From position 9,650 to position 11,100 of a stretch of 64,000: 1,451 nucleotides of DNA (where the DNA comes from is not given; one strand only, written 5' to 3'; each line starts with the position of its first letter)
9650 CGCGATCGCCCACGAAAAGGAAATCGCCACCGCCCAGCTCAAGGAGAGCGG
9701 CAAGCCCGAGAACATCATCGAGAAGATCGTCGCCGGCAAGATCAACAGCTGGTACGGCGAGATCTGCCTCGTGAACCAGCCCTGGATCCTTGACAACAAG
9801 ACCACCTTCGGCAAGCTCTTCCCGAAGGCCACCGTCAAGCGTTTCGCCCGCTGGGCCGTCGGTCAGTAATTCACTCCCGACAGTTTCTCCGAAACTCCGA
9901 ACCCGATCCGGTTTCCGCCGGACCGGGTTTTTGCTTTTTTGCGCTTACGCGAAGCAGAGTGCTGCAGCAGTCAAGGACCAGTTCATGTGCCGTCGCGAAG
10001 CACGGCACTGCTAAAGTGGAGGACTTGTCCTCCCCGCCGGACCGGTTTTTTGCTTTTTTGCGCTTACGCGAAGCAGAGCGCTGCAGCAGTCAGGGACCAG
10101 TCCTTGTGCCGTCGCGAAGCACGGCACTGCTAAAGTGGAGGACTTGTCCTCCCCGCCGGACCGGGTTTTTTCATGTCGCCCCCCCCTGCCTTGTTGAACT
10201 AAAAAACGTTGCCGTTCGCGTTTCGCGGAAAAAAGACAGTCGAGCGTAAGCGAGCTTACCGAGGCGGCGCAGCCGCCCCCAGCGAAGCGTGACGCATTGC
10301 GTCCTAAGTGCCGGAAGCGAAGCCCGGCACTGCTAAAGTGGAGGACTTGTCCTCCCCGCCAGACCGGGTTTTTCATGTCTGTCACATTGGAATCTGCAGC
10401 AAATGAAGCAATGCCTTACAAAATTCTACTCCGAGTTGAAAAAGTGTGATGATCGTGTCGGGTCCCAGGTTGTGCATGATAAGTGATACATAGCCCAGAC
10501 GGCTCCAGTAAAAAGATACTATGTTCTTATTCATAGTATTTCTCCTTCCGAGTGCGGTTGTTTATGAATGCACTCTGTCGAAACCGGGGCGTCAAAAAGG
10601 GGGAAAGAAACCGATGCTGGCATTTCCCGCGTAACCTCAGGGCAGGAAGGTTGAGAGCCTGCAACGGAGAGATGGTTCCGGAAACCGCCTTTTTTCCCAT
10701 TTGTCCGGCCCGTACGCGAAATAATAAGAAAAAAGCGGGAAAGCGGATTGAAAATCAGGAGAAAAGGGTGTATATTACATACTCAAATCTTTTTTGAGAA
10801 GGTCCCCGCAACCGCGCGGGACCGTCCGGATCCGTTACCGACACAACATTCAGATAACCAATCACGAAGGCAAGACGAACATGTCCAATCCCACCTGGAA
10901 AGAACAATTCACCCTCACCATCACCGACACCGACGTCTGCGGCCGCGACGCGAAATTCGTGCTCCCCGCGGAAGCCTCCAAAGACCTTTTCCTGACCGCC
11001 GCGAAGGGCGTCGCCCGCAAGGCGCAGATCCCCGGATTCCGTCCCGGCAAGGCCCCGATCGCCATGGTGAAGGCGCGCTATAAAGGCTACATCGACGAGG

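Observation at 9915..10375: Tandem 119-bp structured repeat array occupying the tsf-tig intergenic kilobase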

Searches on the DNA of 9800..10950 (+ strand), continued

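Call 31: search_with_rna_model(model_id=R1, sources=[L009, L010, L011, L012, L013, L014, L015, L016, L017, L018, L019, L020, L021, L022, L023, L024, L025, L026, L027, L028, L029, L030, L031, L032, L033, L034, L035, L036, L037, L038, L039, L040, L041, L042, L043, L044, L045, L046, L047, L048, L049, L050, L051, L052, L053, L054, L055, L056, L057, L058, L059, L060, L061, L062, L063, L064, L065, L066, L067, L068, L069, L070, L071, L072, L073, L074, L075, L076, L077, L078, L079, L080, L081, L082, L083, L084, L085, L086, L087, L088, L089, L090, L091, L092, L093, L094, L095, L096, L097, L098, L099, L100, L101, L102, L103, L104, L105, L106, L107, L108], max_evalue=0.001)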
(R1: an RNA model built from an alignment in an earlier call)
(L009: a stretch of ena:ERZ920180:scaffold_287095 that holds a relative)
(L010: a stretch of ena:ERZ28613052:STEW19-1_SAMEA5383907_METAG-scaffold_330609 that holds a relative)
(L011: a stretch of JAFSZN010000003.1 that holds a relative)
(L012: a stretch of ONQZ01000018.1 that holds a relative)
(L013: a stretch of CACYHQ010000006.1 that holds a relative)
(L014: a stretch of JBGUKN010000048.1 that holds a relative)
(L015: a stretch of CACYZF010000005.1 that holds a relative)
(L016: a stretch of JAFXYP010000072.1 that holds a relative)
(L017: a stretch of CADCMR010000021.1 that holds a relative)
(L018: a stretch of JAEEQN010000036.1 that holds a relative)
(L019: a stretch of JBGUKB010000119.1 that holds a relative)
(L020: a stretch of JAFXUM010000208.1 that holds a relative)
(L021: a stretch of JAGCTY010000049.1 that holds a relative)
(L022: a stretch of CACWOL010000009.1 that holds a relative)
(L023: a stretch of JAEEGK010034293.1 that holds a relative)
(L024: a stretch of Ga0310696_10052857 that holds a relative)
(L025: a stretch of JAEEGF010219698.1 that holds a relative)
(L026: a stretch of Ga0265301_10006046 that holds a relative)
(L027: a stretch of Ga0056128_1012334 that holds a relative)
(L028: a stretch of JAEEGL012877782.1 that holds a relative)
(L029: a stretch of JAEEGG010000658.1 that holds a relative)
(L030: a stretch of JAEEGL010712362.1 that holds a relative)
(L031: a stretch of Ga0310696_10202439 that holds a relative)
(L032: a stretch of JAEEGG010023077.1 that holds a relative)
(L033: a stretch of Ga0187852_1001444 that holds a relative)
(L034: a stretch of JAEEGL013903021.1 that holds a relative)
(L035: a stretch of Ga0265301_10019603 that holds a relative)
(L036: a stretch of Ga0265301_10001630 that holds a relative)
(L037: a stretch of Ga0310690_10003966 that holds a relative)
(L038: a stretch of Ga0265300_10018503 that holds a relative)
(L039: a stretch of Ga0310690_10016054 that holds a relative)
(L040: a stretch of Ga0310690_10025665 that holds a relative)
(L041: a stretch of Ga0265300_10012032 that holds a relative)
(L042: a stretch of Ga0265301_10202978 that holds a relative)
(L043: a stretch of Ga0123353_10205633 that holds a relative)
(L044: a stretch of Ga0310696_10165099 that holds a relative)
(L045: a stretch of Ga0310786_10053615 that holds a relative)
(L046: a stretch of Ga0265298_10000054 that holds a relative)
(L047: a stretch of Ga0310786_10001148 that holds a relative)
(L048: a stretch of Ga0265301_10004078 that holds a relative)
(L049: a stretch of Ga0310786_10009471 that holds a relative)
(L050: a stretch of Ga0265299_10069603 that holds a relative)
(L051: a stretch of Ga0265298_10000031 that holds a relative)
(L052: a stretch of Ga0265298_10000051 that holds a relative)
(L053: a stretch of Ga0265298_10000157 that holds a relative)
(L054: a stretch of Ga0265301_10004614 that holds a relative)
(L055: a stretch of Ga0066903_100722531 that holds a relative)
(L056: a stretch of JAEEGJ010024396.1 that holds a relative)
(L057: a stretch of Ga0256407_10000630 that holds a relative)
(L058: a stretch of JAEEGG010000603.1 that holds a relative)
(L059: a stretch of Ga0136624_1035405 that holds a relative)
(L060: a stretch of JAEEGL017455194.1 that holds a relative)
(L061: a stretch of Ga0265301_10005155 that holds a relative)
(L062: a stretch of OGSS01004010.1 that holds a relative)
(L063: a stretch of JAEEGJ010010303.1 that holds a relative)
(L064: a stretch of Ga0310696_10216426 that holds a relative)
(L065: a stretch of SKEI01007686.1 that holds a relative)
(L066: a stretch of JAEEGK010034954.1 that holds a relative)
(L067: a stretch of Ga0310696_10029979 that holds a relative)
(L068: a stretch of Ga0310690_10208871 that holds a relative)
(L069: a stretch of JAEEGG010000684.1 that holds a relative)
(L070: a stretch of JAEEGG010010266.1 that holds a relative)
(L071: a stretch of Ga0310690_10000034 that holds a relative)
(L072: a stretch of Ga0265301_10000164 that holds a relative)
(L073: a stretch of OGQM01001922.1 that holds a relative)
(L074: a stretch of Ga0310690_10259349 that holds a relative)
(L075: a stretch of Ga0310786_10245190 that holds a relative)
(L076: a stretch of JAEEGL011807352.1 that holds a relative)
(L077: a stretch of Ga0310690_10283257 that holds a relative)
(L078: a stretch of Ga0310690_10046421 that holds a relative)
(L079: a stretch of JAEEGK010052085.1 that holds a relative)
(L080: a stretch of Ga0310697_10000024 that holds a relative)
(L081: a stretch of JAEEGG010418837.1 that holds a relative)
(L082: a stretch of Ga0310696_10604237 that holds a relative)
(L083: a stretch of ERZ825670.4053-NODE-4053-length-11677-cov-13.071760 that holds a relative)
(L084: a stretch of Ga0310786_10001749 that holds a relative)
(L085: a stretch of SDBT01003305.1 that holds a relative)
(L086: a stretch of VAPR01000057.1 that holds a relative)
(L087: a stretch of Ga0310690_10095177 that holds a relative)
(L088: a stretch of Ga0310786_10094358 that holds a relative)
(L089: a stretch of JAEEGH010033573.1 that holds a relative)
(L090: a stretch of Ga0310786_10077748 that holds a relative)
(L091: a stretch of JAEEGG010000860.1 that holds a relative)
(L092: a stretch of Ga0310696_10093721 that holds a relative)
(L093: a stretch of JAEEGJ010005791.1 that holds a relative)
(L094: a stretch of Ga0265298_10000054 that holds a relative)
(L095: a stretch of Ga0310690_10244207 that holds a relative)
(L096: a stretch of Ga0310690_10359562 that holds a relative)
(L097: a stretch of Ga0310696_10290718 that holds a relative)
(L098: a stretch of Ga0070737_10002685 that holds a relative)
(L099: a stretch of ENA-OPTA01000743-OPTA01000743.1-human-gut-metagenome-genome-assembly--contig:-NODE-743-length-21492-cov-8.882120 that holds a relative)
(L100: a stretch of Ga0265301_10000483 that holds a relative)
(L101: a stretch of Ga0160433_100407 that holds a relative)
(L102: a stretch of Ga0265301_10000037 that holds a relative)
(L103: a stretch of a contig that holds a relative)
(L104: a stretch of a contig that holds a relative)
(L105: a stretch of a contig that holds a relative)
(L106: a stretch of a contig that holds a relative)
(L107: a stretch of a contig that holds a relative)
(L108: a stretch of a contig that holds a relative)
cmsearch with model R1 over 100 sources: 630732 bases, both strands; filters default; matches with E-value up to 0.001: 168.
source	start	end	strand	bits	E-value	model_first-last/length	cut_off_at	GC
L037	1119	1167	+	74.4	9.9e-23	1-49/49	no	0.65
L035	3444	3492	+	73.4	2.2e-22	1-49/49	no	0.65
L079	6612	6660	+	73.1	2.9e-22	1-49/49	no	0.61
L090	1531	1579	+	73.1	2.9e-22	1-49/49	no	0.61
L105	165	213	-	72.9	3.4e-22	1-49/49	no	0.65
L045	4038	4086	+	72.6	4.1e-22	1-49/49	no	0.63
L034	1640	1688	-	72.4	4.8e-22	1-49/49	no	0.67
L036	4484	4532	-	72.4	4.8e-22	1-49/49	no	0.67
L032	3989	4037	+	72.2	5.6e-22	1-49/49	no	0.69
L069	1106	1154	-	72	6.8e-22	1-49/49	no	0.63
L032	3882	3930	+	71.8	7.7e-22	1-49/49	no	0.71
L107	3387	3435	-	71.7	8.4e-22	1-49/49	no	0.65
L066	5037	5085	+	71.6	9.3e-22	1-49/49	no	0.65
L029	2407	2455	-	71.6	9.3e-22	1-49/49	no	0.71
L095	1739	1787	+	71.6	9.4e-22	1-49/49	no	0.57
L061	6057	6105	-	71.4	1.1e-21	1-49/49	no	0.59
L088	113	161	+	71.3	1.2e-21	1-49/49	no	0.65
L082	76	125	-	71.1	1.4e-21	1-49/49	no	0.72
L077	1789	1837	+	70.8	1.7e-21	1-49/49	no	0.67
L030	1203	1251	-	70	3.3e-21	1-49/49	no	0.55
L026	4452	4501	-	69.2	6.3e-21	1-49/49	no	0.72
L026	4563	4612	-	69.2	6.3e-21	1-49/49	no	0.72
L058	4232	4280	+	69.1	6.9e-21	1-49/49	no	0.76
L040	3474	3522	-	68.7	9.1e-21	1-49/49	no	0.61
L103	1707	1755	+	68.6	9.9e-21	1-49/49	no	0.55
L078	4129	4177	-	68.4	1.1e-20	1-49/49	no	0.61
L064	313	362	-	68.4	1.2e-20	1-49/49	no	0.64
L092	298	347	+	68.3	1.2e-20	1-49/49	no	0.64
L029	2359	2406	-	68.1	1.5e-20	1-49/49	no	0.71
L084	3652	3700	+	67.8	1.8e-20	1-49/49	no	0.57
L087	1774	1822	-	67.5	2.4e-20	1-49/49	no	0.61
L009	997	1045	+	67.4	2.6e-20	1-49/49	no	0.69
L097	690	738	+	67.2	3.1e-20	1-49/49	no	0.67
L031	265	313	+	67.2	3.1e-20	1-49/49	no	0.57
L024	1926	1974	-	66.7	4.5e-20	1-49/49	no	0.67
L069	1056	1104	-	66.3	5.8e-20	1-49/49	no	0.69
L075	1955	2005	+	66.1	6.8e-20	1-49/49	no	0.59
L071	923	971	+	65.6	1.1e-19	1-49/49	no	0.61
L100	4538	4588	+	65.5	1.1e-19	1-49/49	no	0.53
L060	996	1045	+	65.5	1.1e-19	1-49/49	no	0.66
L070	1118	1167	+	65.5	1.1e-19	1-49/49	no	0.66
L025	90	140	+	65.4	1.3e-19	1-49/49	no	0.67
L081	1074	1124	-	65.4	1.3e-19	1-49/49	no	0.67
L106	322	370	+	65.3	1.3e-19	1-49/49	no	0.61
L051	9515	9563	-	65.2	1.4e-19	1-49/49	no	0.59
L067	984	1033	-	65.2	1.4e-19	1-49/49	no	0.66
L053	1939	1987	+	65.1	1.5e-19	1-49/49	no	0.61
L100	4489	4537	+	64.9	1.8e-19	1-49/49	no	0.59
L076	116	164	+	64.4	2.7e-19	1-49/49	no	0.63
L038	2408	2458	-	64.1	3.5e-19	1-49/49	no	0.63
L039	4331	4381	+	64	3.7e-19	1-49/49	no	0.65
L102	472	522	+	63.7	4.8e-19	1-49/49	no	0.59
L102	648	698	+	63.7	4.8e-19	1-49/49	no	0.59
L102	408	456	-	63.5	5.3e-19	1-49/49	no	0.59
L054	12455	12504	+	62.8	9.2e-19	1-49/49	no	0.66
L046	4261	4308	+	62.8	9.4e-19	1-49/49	no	0.62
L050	2412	2460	-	62.7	1e-18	1-49/49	no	0.69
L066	4643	4691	-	62.2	1.5e-18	1-49/49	no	0.63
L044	831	879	+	61.9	2e-18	1-49/49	no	0.67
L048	1548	1596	-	61.6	2.5e-18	1-49/49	no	0.69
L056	10548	10597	-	60.7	5e-18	1-49/49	no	0.6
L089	4071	4120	+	60.7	5e-18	1-49/49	no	0.6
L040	3426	3473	-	60.6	5.2e-18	1-49/49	no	0.6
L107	3337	3386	-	60.2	7.3e-18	1-49/49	no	0.58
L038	2318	2367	-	60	8.9e-18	1-49/49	no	0.72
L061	978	1026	-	59.6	1.2e-17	1-49/49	no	0.63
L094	8806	8854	-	59.6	1.2e-17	1-49/49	no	0.61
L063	172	221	+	59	1.9e-17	1-49/49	no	0.64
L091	7775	7824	+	59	1.9e-17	1-49/49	no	0.64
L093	347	394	-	58.6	2.6e-17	3-49/49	no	0.62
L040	3378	3425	-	57.4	6.6e-17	1-49/49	no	0.62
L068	1756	1805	-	56.2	1.7e-16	1-49/49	no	0.68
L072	11614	11662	+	55.8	2.4e-16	3-49/49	no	0.59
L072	11712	11760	+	55.8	2.4e-16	3-49/49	no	0.59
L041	3484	3532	+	55.6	2.8e-16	1-49/49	no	0.65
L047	2303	2351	-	55.6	2.8e-16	1-49/49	no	0.65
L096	284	332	+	55.2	3.8e-16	1-49/49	no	0.57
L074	1837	1887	-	54.7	5.8e-16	1-49/49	no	0.59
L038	2269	2317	-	54.4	7e-16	3-49/49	no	0.65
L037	1008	1054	+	54.4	7.3e-16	1-49/49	no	0.57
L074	1787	1836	-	52.5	3.2e-15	1-49/49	no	0.62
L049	12058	12110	+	52.2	3.9e-15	1-49/49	no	0.7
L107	2264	2311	+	52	4.8e-15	1-49/49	no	0.69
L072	11663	11711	+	50.4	1.7e-14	3-49/49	no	0.59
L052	468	518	+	50.3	1.8e-14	1-49/49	no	0.67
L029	2262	2311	-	50.2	1.9e-14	1-49/49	no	0.58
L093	491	540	-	49.7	3e-14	1-49/49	no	0.56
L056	7110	7161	+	47.5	1.6e-13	1-49/49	no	0.67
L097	740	787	+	46.9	2.6e-13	1-49/49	no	0.62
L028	1501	1547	+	46.7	3.2e-13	1-49/49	no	0.64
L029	2312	2358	-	45.1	1.1e-12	1-49/49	no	0.77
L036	4059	4106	+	44.1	2.4e-12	1-49/49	no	0.75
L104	574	622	-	43.7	3.2e-12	1-49/49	no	0.67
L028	1451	1500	+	43.6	3.6e-12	1-49/49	no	0.64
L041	3346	3394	+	43.5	3.9e-12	1-49/49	no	0.65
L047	2441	2489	-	43.5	3.9e-12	1-49/49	no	0.65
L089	7507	7558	-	42.5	8.5e-12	1-49/49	no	0.67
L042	1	31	+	42.4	8.7e-12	19-49/49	5'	0.58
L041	3561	3606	+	42.3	9.8e-12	1-49/49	no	0.57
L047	2229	2274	-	42.3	9.8e-12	1-49/49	no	0.57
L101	4355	4404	+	41.8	1.4e-11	1-49/49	no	0.64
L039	7498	7545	+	40.7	3.6e-11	1-49/49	no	0.65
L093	443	490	-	40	5.8e-11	3-49/49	no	0.58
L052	417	467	+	38.7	1.7e-10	1-49/49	no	0.63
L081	1131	1177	+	37.9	3e-10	1-49/49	no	0.6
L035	3334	3381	-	37.4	4.6e-10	1-49/49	no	0.65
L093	395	442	-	36.9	6.7e-10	3-49/49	no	0.58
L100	144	192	-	36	1.4e-09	1-49/49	no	0.65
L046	4210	4258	+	35.5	2e-09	1-49/49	no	0.61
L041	3681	3727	+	35.5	2.1e-09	1-49/49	no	0.66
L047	2108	2154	-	35.5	2.1e-09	1-49/49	no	0.66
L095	1628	1676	-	34.8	3.7e-09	1-49/49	no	0.69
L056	10682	10729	-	34.3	5.3e-09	1-49/49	no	0.65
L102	523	566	+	33.5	1e-08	1-49/49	no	0.59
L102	567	610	+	33.5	1e-08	1-49/49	no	0.59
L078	4230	4278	-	32.8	1.7e-08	1-49/49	no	0.69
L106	225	272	-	32.6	2e-08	1-49/49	no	0.67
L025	37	83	-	32.2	2.9e-08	1-49/49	no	0.57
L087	1825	1873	-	29.7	1.9e-07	1-49/49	no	0.63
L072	11584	11613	+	29.7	2.1e-07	1-49/49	no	0.63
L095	1695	1728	+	29.6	2.2e-07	1-49/49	no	0.68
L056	10598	10641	-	29.5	2.3e-07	1-49/49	no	0.66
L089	4027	4070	+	29.5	2.3e-07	1-49/49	no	0.66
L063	128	164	+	28.5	5e-07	1-49/49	no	0.59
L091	7731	7767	+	28.5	5e-07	1-49/49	no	0.59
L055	1309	1359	-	28.5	5.1e-07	1-49/49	no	0.63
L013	9307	9324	-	28.3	5.8e-07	32-49/49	no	0.61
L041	3533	3552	+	27.5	1.2e-06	30-49/49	no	0.6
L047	2283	2302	-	27.5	1.2e-06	30-49/49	no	0.6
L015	889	936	-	27.4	1.2e-06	1-49/49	no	0.65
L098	2794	2831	+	27.4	1.2e-06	1-49/49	no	0.68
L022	9297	9314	-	27.2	1.4e-06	32-49/49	no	0.72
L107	2221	2247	+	27.1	1.6e-06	1-49/49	no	0.7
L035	3415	3445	-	26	3.7e-06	1-49/49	no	0.65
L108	1665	1706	+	26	3.7e-06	1-49/49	no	0.64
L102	736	770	+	25.5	5.6e-06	1-49/49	no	0.54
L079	2123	2154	-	25.4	5.7e-06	1-49/49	no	0.66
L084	3606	3626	+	25.1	7.2e-06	29-49/49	no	0.67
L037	1091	1122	-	25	8.1e-06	1-49/49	no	0.5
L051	9574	9604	-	24.2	1.5e-05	1-49/49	no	0.71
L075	1881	1922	+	24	1.7e-05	1-49/49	no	0.6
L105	226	256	-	24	1.8e-05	1-49/49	no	0.58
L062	259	300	-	24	1.8e-05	1-49/49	no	0.64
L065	1768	1809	-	24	1.8e-05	1-49/49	no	0.64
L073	1250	1291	-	24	1.8e-05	1-49/49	no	0.64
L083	1242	1283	-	24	1.8e-05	1-49/49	no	0.64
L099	7844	7885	+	24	1.8e-05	1-49/49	no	0.64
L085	2943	2960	+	23.5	2.6e-05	32-49/49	no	0.72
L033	1671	1688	-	23.5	2.6e-05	32-49/49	no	0.72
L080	157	180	+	23.2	3.3e-05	26-49/49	no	0.58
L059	474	507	+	23.2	3.4e-05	1-49/49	no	0.71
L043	345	363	+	22.9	4.1e-05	31-49/49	no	0.63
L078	4188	4218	-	22.8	4.6e-05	1-49/49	no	0.58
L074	1957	1980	+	22.8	4.7e-05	1-24/49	3'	0.75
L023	5551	5568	-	21.4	0.00014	32-49/49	no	0.67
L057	8626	8643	-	21.4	0.00014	32-49/49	no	0.67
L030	1323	1354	+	21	0.00019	1-49/49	no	0.62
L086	1990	2013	-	20.6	0.00025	26-49/49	no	0.67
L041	3395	3437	+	20.5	0.00029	1-49/49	no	0.58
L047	2398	2440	-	20.5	0.00029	1-49/49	no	0.58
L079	2163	2194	-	20.2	0.00034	1-49/49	no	0.66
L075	905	924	-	20.2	0.00036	4-23/49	no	0.75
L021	738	787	+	19.9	0.00045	1-49/49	no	0.58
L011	887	936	+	19.4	0.00068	1-49/49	no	0.7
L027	2381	2398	-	19.1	0.00084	32-49/49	no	0.67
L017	2931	2977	-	19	0.00089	1-49/49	no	0.6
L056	7076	7109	+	18.9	0.00096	1-49/49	no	0.65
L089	7559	7592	-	18.9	0.00096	1-49/49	no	0.65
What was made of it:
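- The same model finds 168 hits in 0.63 Mb of related loci (call 31).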

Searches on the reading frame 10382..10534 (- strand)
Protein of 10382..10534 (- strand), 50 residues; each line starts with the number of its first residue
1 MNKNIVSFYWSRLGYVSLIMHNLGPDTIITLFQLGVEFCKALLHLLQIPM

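Call 50: find_encoding_contigs(protein=window:10382-10534:-, flank=2500, max_places=10)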
Protein window:10382-10534:- (50 aa): 8 contigs read that carry it; 6 places shown.
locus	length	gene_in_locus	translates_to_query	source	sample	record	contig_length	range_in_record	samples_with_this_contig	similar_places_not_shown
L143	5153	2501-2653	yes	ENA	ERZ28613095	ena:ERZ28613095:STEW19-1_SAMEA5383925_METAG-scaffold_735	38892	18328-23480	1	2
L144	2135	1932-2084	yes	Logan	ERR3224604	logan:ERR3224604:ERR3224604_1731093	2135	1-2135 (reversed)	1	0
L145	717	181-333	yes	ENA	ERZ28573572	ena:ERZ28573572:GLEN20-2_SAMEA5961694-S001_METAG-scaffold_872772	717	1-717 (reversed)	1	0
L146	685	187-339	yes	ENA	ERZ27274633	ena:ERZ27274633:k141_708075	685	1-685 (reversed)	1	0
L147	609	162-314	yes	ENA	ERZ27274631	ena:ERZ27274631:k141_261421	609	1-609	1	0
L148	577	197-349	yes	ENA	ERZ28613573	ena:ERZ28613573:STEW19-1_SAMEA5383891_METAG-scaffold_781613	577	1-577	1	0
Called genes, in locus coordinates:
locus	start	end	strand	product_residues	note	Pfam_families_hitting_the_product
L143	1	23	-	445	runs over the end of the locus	PF06689:zf-C4_ClpX, PF00004:AAA, PF07724:AAA_2, PF07728:AAA_5 (weak), PF10431:ClpB_D2-small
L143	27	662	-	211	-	PF00574:CLP_protease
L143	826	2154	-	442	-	PF05697:Trigger_N, PF00254:FKBP_C (weak), PF05698:Trigger_C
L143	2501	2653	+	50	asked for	-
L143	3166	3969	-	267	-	PF00889:EF_TS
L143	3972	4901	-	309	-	PF00318:Ribosomal_S2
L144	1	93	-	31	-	?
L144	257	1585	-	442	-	PF05697:Trigger_N, PF00254:FKBP_C (weak), PF05698:Trigger_C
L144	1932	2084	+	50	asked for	-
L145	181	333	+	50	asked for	-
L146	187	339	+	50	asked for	-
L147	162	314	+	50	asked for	-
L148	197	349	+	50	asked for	-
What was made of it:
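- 10382..10534 (-): A 50-aa ORF convergent with tsf. It is not part of the repeat but explains part of the long spacer. The exact protein occurs in 8 contigs (call 50).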

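Call 51: find_homologous_proteins(query=window:10385-10534:-, max_evalue=0.01)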
Query window:10385-10534:- (50 aa): 2 proteins with E <= 0.01 among 2 candidates.
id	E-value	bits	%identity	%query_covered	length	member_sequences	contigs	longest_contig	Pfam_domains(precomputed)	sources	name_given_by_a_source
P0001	5.8e-26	106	98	100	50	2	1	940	-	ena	-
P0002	1.0e-16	77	76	100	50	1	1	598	-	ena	-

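Call 53: find_encoding_contigs(protein=P0002, flank=1000, max_places=4)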
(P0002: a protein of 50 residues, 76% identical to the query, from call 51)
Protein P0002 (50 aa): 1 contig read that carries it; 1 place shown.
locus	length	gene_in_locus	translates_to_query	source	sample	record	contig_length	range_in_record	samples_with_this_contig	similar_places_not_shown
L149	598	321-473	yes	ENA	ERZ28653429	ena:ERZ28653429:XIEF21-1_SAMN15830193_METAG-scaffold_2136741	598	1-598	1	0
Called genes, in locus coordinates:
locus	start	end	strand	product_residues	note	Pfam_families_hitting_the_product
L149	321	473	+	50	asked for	-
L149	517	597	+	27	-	?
